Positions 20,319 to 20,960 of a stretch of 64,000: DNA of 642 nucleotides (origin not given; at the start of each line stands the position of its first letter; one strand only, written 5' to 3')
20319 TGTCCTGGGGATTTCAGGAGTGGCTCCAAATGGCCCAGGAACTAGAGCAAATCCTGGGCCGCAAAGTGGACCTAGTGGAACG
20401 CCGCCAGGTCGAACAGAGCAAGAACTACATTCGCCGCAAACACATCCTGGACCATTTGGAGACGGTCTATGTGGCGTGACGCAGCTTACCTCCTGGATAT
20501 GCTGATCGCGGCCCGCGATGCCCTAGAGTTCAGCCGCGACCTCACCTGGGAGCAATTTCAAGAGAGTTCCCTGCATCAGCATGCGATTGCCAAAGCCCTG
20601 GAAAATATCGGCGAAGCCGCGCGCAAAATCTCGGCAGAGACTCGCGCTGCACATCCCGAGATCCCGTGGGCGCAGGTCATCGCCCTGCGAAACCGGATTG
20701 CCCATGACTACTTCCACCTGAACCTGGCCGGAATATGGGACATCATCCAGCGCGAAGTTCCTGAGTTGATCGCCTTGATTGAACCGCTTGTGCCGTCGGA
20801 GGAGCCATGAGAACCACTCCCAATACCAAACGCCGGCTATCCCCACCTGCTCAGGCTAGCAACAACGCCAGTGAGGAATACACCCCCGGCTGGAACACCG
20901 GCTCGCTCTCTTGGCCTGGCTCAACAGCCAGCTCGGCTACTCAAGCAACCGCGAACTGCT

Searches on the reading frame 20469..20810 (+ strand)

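Call 13: search_protein_families(library=pfam, proteins=[window:20469-20810:+])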
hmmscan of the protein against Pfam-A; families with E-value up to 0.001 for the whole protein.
window:20469-20810:+ (113 aa): 1 family
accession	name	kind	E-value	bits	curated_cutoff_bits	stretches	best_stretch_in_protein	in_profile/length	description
PF01934.22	HepT-like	-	1.6e-25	89.6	23.5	1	12-105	2-118/120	Ribonuclease HepT-like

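Call 86: search_protein_families(library=padloc, proteins=[window:20469-20810:+], max_evalue=0.00001)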
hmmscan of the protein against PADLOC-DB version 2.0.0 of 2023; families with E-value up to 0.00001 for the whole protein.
window:20469-20810:+ (113 aa): 0 families
